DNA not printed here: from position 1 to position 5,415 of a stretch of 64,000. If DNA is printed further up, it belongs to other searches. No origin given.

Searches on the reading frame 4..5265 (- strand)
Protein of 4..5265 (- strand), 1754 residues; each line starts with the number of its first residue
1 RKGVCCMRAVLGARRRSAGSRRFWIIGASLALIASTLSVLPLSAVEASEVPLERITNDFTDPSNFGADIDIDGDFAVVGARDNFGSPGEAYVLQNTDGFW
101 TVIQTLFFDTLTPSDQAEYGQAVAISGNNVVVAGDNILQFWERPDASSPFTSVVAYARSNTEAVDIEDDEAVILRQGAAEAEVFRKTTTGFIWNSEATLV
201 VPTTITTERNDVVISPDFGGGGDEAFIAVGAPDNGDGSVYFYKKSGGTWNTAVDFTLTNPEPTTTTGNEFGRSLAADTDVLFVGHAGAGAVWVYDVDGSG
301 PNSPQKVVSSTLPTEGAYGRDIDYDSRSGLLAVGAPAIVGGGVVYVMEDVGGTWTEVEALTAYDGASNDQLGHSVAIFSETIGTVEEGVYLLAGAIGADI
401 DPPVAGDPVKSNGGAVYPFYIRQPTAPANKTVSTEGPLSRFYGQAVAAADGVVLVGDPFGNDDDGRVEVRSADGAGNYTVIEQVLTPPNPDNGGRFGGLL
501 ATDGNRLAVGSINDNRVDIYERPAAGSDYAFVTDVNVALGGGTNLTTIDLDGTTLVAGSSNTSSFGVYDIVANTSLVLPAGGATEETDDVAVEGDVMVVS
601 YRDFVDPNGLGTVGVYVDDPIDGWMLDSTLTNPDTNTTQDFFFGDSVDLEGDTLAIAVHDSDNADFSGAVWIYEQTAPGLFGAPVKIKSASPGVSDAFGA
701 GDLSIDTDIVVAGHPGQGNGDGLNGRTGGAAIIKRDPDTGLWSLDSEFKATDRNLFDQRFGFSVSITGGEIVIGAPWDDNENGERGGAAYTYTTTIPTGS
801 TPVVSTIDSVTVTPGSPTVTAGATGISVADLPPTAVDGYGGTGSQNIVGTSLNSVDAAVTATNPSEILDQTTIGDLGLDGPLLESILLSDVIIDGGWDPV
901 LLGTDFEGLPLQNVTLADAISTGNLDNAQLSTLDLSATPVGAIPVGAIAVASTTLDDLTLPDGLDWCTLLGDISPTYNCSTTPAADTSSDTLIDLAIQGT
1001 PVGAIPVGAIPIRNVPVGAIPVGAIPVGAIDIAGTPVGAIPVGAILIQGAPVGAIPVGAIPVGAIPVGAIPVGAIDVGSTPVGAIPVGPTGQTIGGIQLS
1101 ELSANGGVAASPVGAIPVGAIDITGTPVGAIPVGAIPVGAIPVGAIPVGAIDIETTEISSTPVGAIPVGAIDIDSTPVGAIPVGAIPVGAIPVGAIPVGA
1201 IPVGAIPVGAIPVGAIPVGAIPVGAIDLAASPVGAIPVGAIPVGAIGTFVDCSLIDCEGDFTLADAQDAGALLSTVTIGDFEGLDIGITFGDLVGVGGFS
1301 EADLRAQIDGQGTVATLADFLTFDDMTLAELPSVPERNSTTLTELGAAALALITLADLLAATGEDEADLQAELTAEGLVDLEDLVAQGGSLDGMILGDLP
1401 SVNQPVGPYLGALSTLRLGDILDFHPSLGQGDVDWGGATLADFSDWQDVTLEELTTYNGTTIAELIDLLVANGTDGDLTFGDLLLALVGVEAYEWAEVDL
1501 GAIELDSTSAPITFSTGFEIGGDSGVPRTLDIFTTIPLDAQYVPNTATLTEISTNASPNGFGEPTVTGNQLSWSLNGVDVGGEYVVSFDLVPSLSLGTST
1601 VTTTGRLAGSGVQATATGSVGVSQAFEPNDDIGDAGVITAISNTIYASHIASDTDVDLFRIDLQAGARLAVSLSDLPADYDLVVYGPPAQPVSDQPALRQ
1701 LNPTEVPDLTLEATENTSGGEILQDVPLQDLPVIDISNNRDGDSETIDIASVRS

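Call 49: search_protein_families(library=pfam, proteins=[window:4-5265:-], max_evalue=0.00001)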
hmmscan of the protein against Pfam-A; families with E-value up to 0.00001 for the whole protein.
window:4-5265:- (1754 aa): 1 family
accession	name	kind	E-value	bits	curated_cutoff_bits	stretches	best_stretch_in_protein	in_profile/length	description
PF14312.12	FG-GAP_2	-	1.8e-26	92.5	23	1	742-792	1-49/49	FG-GAP repeat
